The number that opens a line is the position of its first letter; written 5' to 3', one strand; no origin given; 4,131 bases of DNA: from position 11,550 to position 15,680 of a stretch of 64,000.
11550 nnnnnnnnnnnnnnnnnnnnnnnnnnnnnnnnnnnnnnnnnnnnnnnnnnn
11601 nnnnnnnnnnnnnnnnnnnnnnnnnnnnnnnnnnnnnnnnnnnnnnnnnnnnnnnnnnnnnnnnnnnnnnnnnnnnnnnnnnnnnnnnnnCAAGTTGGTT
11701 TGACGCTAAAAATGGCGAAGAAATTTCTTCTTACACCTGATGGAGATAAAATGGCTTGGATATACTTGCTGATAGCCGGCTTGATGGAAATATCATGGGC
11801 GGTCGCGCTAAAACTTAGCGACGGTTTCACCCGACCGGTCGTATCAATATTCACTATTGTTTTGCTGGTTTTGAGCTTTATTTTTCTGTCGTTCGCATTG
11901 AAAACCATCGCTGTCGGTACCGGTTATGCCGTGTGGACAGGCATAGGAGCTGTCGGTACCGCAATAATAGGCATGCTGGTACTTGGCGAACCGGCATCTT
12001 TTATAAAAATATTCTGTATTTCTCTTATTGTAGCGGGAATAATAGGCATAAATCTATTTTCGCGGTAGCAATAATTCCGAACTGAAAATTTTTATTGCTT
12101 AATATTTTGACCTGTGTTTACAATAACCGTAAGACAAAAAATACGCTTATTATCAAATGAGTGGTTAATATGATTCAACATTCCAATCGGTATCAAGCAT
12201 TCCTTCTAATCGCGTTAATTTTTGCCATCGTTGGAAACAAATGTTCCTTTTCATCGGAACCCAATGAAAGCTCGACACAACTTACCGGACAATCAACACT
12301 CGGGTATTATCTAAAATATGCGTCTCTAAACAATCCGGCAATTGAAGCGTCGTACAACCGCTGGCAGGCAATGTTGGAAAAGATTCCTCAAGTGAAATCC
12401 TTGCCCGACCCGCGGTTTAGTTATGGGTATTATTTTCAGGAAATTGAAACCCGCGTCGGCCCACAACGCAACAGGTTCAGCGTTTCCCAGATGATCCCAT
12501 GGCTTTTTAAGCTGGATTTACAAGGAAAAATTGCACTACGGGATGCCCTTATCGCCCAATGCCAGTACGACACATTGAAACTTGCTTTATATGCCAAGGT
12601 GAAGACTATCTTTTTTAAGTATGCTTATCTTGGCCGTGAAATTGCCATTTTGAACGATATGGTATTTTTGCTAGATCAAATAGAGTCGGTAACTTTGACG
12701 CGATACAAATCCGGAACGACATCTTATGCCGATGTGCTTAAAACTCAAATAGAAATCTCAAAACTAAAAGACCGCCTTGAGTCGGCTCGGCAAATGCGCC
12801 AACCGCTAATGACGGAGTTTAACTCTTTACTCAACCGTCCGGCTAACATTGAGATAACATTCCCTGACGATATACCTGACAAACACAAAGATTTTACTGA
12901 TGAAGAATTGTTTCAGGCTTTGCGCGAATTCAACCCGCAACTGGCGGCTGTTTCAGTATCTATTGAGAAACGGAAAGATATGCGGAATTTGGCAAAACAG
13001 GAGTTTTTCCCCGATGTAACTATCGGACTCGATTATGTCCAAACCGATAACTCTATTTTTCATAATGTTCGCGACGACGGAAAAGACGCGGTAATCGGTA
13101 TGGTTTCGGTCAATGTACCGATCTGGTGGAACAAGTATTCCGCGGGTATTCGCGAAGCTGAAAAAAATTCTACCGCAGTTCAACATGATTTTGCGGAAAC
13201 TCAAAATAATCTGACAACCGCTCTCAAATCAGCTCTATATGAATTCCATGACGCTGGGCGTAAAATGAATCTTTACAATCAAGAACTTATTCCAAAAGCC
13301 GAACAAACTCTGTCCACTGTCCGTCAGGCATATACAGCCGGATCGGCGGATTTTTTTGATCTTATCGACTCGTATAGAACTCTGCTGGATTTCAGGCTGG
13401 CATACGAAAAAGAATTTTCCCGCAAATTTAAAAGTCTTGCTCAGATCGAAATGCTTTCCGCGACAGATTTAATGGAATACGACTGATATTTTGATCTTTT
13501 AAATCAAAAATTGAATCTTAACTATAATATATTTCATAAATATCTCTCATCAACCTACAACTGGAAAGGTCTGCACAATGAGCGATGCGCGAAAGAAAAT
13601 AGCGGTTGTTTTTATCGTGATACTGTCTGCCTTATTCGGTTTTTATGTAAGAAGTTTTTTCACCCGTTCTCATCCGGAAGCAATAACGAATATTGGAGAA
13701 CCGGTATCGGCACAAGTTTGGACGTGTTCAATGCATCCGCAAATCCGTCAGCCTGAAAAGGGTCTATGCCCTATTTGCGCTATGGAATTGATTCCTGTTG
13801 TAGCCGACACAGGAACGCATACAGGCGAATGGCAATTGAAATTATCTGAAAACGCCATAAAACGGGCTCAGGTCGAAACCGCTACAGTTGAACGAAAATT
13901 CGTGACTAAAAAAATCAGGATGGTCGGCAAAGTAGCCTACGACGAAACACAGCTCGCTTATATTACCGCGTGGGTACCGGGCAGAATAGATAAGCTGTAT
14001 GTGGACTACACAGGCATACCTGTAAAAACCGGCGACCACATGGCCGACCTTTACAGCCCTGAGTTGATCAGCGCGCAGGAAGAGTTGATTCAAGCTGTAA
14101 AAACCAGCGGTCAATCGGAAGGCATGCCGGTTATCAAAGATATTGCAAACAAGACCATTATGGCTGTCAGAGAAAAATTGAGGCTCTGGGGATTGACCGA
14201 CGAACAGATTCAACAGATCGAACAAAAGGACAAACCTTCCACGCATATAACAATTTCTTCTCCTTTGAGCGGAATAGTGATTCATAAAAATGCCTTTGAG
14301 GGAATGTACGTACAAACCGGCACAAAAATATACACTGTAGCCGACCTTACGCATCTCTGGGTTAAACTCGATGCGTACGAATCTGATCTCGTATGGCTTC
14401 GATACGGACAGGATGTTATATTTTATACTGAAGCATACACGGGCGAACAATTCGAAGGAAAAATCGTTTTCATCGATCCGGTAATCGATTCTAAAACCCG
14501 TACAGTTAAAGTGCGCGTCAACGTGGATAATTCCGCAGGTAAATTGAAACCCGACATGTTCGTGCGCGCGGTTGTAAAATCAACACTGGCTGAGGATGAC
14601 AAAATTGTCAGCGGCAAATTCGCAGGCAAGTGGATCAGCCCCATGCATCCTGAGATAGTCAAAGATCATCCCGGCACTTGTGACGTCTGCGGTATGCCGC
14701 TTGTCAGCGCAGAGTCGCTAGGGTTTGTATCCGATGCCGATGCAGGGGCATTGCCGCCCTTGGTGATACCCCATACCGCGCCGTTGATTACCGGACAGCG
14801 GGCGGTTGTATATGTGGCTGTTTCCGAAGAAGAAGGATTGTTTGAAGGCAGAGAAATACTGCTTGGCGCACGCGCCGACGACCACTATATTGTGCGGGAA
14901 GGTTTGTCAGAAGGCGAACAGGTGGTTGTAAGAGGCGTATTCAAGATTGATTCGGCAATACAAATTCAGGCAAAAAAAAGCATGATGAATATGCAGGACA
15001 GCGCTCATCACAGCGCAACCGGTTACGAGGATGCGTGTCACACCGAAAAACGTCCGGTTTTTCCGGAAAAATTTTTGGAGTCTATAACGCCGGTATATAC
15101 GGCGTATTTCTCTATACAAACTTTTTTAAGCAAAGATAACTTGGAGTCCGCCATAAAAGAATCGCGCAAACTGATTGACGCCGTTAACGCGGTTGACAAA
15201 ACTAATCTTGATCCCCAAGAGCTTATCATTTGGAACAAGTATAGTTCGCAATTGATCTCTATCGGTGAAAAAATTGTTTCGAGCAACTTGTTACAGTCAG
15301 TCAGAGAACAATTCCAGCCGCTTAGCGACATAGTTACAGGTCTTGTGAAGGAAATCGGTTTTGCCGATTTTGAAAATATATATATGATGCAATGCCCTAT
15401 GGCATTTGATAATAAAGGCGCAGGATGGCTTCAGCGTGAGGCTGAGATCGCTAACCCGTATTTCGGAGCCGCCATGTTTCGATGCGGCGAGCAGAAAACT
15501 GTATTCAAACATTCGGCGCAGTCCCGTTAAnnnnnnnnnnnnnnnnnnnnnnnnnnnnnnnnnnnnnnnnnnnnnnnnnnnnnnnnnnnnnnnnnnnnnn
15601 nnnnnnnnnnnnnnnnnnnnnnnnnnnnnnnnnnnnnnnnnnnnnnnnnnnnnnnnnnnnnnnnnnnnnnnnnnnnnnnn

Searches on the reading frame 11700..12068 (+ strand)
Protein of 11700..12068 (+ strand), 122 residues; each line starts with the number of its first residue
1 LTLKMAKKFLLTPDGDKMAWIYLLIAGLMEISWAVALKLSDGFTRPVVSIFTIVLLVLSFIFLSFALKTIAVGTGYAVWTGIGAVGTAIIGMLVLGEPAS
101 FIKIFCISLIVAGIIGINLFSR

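Call 42: search_protein_families(library=pfam, proteins=[window:11700-12068:+], max_evalue=0.000001)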
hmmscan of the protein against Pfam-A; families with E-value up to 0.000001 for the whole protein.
window:11700-12068:+ (122 aa): 1 family
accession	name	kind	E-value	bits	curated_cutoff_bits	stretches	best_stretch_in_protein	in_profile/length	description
PF00893.25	Multi_Drug_Res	-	2.1e-27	95.9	23.7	1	18-110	1-93/93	Small Multidrug Resistance protein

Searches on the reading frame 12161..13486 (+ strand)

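Call 6: search_protein_families(library=pfam, proteins=[window:12161-13486:+], max_evalue=0.001)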
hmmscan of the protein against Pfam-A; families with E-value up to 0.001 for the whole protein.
window:12161-13486:+ (441 aa): 1 family
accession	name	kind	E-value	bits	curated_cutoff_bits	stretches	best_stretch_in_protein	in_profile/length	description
PF02321.23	OEP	-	2.1e-42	145.5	22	2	248-432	2-185/187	Outer membrane efflux protein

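Call 7: search_protein_families(library=ncbifam, proteins=[window:12161-13486:+], max_evalue=0.001)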
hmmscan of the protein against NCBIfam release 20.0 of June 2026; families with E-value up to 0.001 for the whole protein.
window:12161-13486:+ (441 aa): 5 families
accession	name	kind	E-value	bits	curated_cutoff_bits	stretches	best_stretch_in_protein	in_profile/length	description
TIGR01844.1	type_I_sec_TolC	subfamily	7.9e-15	54.8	225.15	1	50-417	8-381/414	TolC family outer membrane protein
NF045679.1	DiMtlExpIhpA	equivalog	7.4e-12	44.6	650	1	132-432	121-411/424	divalent metal ion exporter subunit IhpA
TIGR01845.1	outer_NodT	subfamily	3.1e-11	42.8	210.05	1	126-423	150-447/460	efflux transporter outer membrane subunit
NF047721.1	ToxDrgExpTdeA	equivalog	1.4e-07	30.8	550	1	135-402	153-418/455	toxin/drug exporter TdeA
NF033142.1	efflux_OM_AdeC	exception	0.00072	18.3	975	0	123-212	357-446/465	multidrug efflux RND transporter AdeABC outer membrane channel subunit AdeC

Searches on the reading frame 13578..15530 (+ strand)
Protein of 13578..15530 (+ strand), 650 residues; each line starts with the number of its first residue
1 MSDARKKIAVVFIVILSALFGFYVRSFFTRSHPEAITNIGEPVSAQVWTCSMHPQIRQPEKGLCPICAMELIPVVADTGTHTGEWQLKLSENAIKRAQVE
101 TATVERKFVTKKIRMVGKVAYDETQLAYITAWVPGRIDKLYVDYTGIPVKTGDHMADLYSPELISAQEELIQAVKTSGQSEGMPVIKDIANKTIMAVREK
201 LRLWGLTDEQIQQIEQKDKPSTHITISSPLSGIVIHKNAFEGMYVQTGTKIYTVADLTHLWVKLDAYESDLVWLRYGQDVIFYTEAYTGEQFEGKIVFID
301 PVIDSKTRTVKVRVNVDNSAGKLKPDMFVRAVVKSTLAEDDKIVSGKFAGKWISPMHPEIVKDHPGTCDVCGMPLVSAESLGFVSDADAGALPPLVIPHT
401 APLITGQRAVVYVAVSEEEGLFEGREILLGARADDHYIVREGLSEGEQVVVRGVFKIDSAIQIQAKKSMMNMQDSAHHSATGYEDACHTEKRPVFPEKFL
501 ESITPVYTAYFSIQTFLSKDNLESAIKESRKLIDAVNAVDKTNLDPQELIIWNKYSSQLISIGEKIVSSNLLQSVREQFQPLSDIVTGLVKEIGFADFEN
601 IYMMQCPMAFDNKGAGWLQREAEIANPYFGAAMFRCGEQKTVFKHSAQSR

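Call 42: search_protein_families(library=pfam, proteins=[window:13578-15530:+], max_evalue=0.000001)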
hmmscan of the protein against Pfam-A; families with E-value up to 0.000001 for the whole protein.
window:13578-15530:+ (650 aa): 4 families
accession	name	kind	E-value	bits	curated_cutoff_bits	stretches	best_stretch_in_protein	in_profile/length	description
PF16576.10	HlyD_D23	-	3.7e-74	249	30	1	110-329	3-214/214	Barrel-sandwich domain of CusB or HlyD membrane-fusion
PF19335.5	HMBD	-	5e-21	74.8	23.6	2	47-74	1-28/28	Heavy metal binding domain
PF13437.12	HlyD_3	-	3.7e-17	63.4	22.2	1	225-325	1-105/106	HlyD family secretion protein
PF11827.13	DUF3347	-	2.5e-11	44.7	25.5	1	506-594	1-89/93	Protein of unknown function (DUF3347)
